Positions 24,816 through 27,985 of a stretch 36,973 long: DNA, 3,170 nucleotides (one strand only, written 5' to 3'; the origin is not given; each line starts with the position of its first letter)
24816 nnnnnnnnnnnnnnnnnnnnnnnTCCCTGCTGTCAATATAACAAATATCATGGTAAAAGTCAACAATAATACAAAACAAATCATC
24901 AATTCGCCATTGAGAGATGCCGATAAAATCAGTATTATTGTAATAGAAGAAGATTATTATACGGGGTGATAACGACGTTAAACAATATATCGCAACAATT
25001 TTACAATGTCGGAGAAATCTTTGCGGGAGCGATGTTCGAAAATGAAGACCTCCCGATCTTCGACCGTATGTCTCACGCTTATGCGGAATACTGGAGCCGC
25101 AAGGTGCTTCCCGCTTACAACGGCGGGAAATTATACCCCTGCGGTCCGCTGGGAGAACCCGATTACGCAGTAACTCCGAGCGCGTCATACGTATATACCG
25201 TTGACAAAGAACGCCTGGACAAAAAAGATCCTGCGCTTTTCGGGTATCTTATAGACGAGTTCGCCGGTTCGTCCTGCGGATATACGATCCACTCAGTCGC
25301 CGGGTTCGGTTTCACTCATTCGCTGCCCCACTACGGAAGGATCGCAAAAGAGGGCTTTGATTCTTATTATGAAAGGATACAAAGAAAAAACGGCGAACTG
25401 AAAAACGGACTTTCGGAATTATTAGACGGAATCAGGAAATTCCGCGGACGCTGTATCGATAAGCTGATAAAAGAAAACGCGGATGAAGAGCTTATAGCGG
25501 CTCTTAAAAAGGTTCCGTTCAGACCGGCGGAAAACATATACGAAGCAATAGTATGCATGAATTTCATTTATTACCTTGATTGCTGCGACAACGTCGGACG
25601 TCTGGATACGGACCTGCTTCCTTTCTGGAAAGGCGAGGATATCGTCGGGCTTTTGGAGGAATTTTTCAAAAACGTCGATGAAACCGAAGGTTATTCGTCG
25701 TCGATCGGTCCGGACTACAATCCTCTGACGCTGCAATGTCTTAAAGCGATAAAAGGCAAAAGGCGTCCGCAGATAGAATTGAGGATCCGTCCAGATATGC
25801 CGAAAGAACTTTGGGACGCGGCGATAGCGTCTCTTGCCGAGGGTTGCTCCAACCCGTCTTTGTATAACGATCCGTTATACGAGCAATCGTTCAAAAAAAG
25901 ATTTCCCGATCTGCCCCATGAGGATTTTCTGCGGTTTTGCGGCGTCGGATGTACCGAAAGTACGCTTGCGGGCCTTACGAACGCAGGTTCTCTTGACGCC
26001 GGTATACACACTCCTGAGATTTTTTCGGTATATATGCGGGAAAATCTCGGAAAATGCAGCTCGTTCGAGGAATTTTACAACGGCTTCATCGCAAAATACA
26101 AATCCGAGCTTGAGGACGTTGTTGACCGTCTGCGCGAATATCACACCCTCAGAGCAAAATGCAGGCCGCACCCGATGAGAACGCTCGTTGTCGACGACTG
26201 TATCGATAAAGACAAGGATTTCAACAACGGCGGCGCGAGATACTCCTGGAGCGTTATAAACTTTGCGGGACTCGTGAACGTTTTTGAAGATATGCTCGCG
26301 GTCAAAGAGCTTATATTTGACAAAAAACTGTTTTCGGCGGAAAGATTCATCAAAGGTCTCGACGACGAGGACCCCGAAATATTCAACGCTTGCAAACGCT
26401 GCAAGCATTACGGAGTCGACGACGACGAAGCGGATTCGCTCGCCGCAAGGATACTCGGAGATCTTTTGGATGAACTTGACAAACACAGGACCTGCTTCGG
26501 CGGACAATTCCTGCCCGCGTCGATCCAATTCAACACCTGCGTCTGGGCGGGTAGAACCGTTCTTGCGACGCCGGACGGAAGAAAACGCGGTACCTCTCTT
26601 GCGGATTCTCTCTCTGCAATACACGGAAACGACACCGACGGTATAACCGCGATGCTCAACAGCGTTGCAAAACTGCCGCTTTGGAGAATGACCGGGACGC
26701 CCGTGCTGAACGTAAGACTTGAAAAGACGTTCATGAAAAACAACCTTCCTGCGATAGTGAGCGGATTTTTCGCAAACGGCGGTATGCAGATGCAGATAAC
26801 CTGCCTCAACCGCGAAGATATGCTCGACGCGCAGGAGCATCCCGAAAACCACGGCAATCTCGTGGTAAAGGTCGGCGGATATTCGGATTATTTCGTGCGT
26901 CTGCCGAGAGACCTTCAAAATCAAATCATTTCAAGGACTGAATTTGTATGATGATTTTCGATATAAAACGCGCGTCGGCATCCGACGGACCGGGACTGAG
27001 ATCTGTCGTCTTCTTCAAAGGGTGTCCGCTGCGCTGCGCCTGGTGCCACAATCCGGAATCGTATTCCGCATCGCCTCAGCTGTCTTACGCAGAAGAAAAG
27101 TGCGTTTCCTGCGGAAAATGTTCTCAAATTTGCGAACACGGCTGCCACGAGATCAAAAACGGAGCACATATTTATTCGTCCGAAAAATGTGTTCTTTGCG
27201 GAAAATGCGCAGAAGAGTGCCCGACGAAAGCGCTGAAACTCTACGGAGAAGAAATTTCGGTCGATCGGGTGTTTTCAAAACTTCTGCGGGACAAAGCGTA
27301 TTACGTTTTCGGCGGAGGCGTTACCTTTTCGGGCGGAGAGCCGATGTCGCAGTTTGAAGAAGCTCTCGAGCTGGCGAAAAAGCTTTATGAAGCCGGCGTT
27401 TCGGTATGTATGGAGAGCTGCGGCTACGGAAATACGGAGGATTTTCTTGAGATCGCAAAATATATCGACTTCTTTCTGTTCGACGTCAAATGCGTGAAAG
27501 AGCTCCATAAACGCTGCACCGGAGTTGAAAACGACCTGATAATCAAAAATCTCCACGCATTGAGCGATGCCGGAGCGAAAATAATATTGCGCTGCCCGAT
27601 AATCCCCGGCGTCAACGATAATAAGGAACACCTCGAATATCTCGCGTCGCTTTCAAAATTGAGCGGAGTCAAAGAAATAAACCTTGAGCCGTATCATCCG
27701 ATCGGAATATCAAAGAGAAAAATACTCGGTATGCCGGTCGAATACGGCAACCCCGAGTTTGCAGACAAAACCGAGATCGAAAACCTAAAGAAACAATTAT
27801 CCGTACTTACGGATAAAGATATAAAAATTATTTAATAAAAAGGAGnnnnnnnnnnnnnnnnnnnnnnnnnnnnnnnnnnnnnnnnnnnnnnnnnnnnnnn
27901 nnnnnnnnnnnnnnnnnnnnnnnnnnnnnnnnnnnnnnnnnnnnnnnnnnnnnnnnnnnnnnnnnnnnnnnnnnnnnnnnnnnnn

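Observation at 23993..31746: AraC-flanked operon joining a cytoplasmic radical enzyme pair to two extracellular lipoproteins, with no transporter permease and no microcompartment genes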

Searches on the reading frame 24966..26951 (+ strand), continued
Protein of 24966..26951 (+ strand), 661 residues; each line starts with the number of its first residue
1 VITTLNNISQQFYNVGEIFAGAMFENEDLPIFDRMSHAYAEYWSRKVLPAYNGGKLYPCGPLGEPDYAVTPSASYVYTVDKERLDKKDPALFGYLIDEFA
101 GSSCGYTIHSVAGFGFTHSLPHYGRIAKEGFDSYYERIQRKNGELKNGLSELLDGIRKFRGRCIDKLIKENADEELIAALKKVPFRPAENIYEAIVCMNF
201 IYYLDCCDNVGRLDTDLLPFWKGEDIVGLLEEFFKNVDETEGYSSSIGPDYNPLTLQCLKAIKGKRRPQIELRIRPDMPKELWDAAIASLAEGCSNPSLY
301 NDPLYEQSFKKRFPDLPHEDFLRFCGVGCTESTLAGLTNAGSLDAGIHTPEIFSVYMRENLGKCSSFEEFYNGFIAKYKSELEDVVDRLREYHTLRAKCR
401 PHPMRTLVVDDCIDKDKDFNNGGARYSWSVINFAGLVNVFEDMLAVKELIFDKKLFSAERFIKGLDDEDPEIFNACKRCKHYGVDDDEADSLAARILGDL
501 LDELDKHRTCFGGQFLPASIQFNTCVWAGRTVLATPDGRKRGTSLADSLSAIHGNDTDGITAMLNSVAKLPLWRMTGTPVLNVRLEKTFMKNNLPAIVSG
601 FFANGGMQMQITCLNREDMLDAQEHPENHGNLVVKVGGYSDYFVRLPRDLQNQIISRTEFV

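Call 82: search_protein_families(library=pfam, proteins=[L170:10938-12347:+, L170:4314-5912:-, L013:12919-14802:+, L067:4392-5528:+, L034:4968-6398:+, L045:13011-14417:+, L044:12069-13562:+, L012:13050-14666:+, L030:7735-11895:+], max_evalue=1)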
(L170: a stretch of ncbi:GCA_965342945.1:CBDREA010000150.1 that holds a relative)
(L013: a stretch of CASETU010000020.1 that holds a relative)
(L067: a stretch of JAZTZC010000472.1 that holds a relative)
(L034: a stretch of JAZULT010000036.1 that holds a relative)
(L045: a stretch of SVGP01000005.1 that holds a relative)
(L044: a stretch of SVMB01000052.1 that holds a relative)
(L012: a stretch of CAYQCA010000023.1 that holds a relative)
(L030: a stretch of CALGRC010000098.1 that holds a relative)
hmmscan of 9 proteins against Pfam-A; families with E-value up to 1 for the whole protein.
L170:10938-12347:+ (470 aa): 1 family
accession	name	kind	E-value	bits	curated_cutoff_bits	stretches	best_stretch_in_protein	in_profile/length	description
PF11430.13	EGL-1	-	0.071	13.4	21.2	1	445-461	2-18/20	Programmed cell death activator EGL-1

L170:4314-5912:- (532 aa): 3 families
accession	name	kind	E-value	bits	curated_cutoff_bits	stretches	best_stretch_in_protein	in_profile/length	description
PF18370.7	RGI_lyase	-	0.015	16.1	27.8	1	461-526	3-71/86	Rhamnogalacturonan I lyases beta-sheet domain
PF00150.24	Cellulase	-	0.046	13.6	23.5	1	152-297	143-267/272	Cellulase (glycosyl hydrolase family 5)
PF17189.10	Glyco_hydro_30C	-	0.1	13.2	22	1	378-419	16-57/65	Glycosyl hydrolase family 30 beta sandwich domain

L013:12919-14802:+ (628 aa): 1 family
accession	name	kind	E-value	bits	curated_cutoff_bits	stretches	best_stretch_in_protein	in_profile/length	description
PF22548.2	AEP-TOTE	-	0.17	11.9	27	1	493-542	69-119/230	TOTE conflict system, Archaeo-Eukaryotic Primase domain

L067:4392-5528:+ (379 aa): 1 family
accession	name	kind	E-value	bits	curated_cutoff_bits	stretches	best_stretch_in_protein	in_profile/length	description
PF18027.6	Pepdidase_M14_N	-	0.0059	17.2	23.2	1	26-122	3-105/107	Cytosolic carboxypeptidase N-terminal domain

L034:4968-6398:+ (477 aa): 2 families
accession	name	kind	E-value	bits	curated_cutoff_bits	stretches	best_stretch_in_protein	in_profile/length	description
PF01547.30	SBP_bac_1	-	8.6e-28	98.6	26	1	60-321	8-275/307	Bacterial extracellular solute-binding protein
PF13416.11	SBP_bac_8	-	3.5e-22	80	27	1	66-386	3-274/279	Bacterial extracellular solute-binding protein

L045:13011-14417:+ (469 aa): 2 families
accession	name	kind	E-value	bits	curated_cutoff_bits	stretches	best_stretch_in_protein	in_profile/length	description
PF13416.11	SBP_bac_8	-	1.7e-22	81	27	1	45-388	2-271/279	Bacterial extracellular solute-binding protein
PF01547.30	SBP_bac_1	-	5.3e-19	69.8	26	1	42-361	10-302/307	Bacterial extracellular solute-binding protein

L044:12069-13562:+ (498 aa): 1 family
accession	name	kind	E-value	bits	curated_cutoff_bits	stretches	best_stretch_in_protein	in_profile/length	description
PF13088.12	BNR_2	-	4.3e-05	23.4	31.4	1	210-436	86-270/277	BNR repeat-like domain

L012:13050-14666:+ (539 aa): 7 families
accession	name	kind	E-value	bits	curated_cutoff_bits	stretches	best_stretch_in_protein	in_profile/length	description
PF00009.33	GTP_EFTU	-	2.8e-53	180.8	26.5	1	16-279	4-187/188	Elongation factor Tu GTP binding domain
PF16658.11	RF3_C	-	7.4e-46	155.7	40.1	1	390-518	1-131/132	Class II release factor RF3, C-terminal domain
PF22042.2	EF-G_D2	-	6.7e-26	90.7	27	1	297-383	1-83/84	Elongation factor G domain 2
PF03144.31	GTP_EFTU_D2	-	4.4e-10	40.3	30.3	1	316-381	2-72/73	Elongation factor Tu domain 2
PF01926.29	MMR_HSR1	-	1.4e-05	25.6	21.9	1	18-145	2-113/113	50S ribosome-binding GTPase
PF02421.24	FeoB_N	-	0.0031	17.5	27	1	68-167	31-137/156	Ferrous iron transport protein B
PF14492.12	EFG_III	-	0.0087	16.5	27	1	401-469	7-74/75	Elongation Factor G, domain III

L030:7735-11895:+ (1387 aa): 2 families
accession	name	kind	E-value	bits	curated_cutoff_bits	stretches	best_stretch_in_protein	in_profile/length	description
PF18329.7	SGBP_B_XBD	-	4.4e-06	27.4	26.4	2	100-310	31-184/186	Surface glycan-binding protein B xyloglucan binding domain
PF23920.1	DUF7259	-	0.033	14.5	27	0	561-583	6-28/77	Domain of unknown function (DUF7259)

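Call 114: search_protein_families(library=pfam, proteins=[L034:3265-4122:+, L034:8213-10378:+, L034:10492-12225:+, L045:17248-20181:-, L045:9346-9885:+, L052:6514-7890:+, L020:3359-6127:+, L020:10357-12042:-, L044:7829-8908:+, L039:13853-16678:+], max_evalue=0.001)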
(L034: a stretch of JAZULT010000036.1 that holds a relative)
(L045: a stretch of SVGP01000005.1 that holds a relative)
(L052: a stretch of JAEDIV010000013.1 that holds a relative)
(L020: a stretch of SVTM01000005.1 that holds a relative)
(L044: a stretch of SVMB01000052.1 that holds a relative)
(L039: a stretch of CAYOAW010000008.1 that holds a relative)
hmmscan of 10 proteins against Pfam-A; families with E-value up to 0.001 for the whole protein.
L034:3265-4122:+ (286 aa): 1 family
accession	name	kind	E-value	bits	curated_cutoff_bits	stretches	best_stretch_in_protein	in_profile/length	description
PF01261.30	AP_endonuc_2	-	2.2e-28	100.1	31.1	1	21-258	2-233/249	Xylose isomerase-like TIM barrel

L034:8213-10378:+ (722 aa): 0 families

L034:10492-12225:+ (578 aa): 0 families

L045:17248-20181:- (978 aa): 0 families

L045:9346-9885:+ (180 aa): 2 families
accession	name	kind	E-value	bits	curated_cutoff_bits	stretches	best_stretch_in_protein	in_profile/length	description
PF06081.17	ArAE_1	-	6.7e-12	46.1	22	1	10-160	1-140/141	Aromatic acid exporter family member 1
PF13515.12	FUSC_2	-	8.5e-08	32.8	25.6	1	26-157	3-126/126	Fusaric acid resistance protein-like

L052:6514-7890:+ (459 aa): 0 families

L020:3359-6127:+ (923 aa): 1 family
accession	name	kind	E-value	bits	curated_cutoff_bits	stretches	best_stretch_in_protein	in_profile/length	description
PF13927.12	Ig_3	-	3.6e-05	24.6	30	0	511-543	3-37/78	Immunoglobulin domain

L020:10357-12042:- (562 aa): 1 family
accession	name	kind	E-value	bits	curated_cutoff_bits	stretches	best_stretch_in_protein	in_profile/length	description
PF13320.12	GH123_cat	-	1.2e-87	294.7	23.1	1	185-515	1-324/324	Glycoside hydrolase 123, catalytic domain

L044:7829-8908:+ (360 aa): 1 family
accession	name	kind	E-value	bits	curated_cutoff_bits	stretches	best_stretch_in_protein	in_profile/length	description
PF00892.27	EamA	-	5.4e-14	53.1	28.2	2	58-195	2-133/135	EamA-like transporter family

L039:13853-16678:+ (942 aa): 4 families
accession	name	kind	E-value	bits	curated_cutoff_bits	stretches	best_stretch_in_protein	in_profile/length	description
PF01074.27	Glyco_hydro_38N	-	2.9e-51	174.9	25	1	85-331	1-258/270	Glycosyl hydrolases family 38 N-terminal domain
PF07748.19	Glyco_hydro_38C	-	4.6e-20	73.2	25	1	594-800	1-205/206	Glycosyl hydrolases family 38 C-terminal domain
PF09261.16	Alpha-mann_mid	-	1.4e-17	64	31.1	1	346-440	3-96/96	Alpha mannosidase middle domain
PF17677.7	Glyco_hydro38C2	-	2.8e-07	31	22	1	862-919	2-55/72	Glycosyl hydrolases family 38 C-terminal beta sandwich domain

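Call 118: search_protein_representatives(protein=window:24966-26951:+)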
Query: 661 residues. Proteins with E-value up to 0.001 (for the whole library): 4850; up to 1e-10: 2622; up to 1e-30: 828. The best 150 are listed.
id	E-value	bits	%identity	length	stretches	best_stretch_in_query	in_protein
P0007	1.5e-236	803.4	53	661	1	6-660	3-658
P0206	2.4e-190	650.8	44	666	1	5-660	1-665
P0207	4.9e-172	590.3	42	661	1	6-660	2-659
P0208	2.0e-159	548.6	41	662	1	12-658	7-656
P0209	8.5e-143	493.7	49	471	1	196-660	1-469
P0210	4.1e-142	491.4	38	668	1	7-660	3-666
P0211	6.5e-138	477.5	47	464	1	8-462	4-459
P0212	2.8e-137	475.4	41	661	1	12-658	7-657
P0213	2.4e-136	472.4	38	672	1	10-657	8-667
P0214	5.7e-134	464.5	44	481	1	6-486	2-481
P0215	1.3e-126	440.2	41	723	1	9-659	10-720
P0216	4.4e-126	438.4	40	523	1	141-660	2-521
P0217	1.7e-120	420.0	39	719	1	12-659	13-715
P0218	9.5e-117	407.6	37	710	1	11-659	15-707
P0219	4.1e-111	389.0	36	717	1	10-659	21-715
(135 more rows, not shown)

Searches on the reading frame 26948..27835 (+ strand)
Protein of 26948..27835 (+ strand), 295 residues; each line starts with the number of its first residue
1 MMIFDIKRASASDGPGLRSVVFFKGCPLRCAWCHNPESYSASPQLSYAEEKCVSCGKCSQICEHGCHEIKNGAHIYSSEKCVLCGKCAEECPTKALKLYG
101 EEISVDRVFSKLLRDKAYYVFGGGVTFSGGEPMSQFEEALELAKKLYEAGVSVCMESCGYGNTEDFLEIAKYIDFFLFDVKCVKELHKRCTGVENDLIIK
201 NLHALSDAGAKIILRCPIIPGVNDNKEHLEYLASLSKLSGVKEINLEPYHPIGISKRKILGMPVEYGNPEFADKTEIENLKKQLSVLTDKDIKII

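Call 4: search_protein_families(library=pfam, proteins=[window:26948-27835:+], max_evalue=0.01)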
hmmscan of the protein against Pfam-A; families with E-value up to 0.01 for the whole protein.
window:26948-27835:+ (295 aa): 10 families
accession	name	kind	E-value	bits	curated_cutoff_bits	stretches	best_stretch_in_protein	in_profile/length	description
PF04055.27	Radical_SAM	-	7.9e-14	52.6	29.5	1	96-230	21-164/166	Radical SAM superfamily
PF13353.11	Fer4_12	-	2.1e-13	51.2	22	1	13-189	2-124/137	4Fe-4S single cluster domain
PF00037.32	Fer4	-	1e-09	38.2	21.1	1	76-97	3-24/24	4Fe-4S binding domain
PF12837.12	Fer4_6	-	1.3e-06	28.5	25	1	77-96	5-24/24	4Fe-4S binding domain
PF13484.11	Fer4_16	-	2.3e-06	28.7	30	1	80-111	1-32/66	4Fe-4S double cluster binding domain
PF14697.11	Fer4_21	-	3e-06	27.7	35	1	49-96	5-57/59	4Fe-4S dicluster domain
PF13187.11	Fer4_9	-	8e-06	26.2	27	1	51-95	1-51/52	4Fe-4S dicluster domain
PF12838.12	Fer4_7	-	2.7e-05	25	27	1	51-95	1-52/52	4Fe-4S dicluster domain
PF13237.11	Fer4_10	-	5.9e-05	23.4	25.5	2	76-97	4-29/53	4Fe-4S dicluster domain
PF12797.12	Fer4_2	-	0.00012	22.2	24.5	1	75-93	4-22/22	4Fe-4S binding domain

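Call 5: search_protein_families(library=ncbifam, proteins=[window:26948-27835:+], max_evalue=0.01)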
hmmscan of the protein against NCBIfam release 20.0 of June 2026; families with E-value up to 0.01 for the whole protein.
window:26948-27835:+ (295 aa): 67 families (the best 25 are shown)
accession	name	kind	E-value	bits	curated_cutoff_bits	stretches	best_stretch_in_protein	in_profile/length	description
TIGR02494.1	PFLE_PFLC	subfamily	1.5e-90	303.5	174.35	1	3-284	1-289/293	glycyl-radical enzyme activating protein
NF043069.1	T4HPD_activ_SAM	equivalog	3.6e-87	292.5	425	1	2-288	3-292/299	trans-4-hydroxy-L-proline dehydratase activase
NF048010.1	SfplDhtActHpsHDes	equivalog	2.4e-75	253.1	430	1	2-282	7-296/298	(2S)-3-sulfopropanediol dehydratase activating enzyme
TIGR04395.1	cutC_activ_rSAM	equivalog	1.1e-74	251.5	360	1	2-284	6-297/309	choline TMA-lyase-activating enzyme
NF033717.2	HPDL_rSAM_activ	equivalog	4.5e-72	242.9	420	1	2-293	5-302/311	4-hydroxyphenylacetate decarboxylase activase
NF033719.1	ind_deCO2_activ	equivalog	1.3e-70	238.1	425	1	2-282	2-291/302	indoleacetate decarboxylase activase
NF048008.1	SfplDhtActHpfHKleb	equivalog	3.4e-63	213.8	500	1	3-272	2-281/308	(2S)-3-sulfopropanediol dehydratase activating enzyme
TIGR04003.1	rSAM_BssD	equivalog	3.5e-55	187.4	496.45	1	2-268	2-278/314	[benzylsuccinate synthase]-activating enzyme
NF007483.0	PRK10076.1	equivalog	2.4e-54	184.5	326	2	79-282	71-279/292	[formate-C-acetyltransferase]-activating enzyme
TIGR04041.1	activase_YjjW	hypoth_equivalog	1.8e-45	155.5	250.2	1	6-292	7-273/276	YjjW family glycine radical enzyme activase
TIGR02493.1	PFLA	equivalog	1.3e-44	152.3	231.75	2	98-284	41-232/235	pyruvate formate-lyase-activating protein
NF008356.0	PRK11145.1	equivalog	3.1e-28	98.7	375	2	99-285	47-238/246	pyruvate formate lyase 1-activating protein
TIGR02495.1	NrdG2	equivalog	1.8e-19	69.8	131.15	2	97-232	41-177/193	anaerobic ribonucleoside-triphosphate reductase activating protein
NF040864.1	HgcB_ferredoxin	equivalog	1.1e-11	44.4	99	1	44-98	8-63/93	mercury methylation ferredoxin HgcB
TIGR02491.1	NrdG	equivalog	2.8e-11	43.6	126.1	1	4-44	3-43/154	anaerobic ribonucleoside-triphosphate reductase activating protein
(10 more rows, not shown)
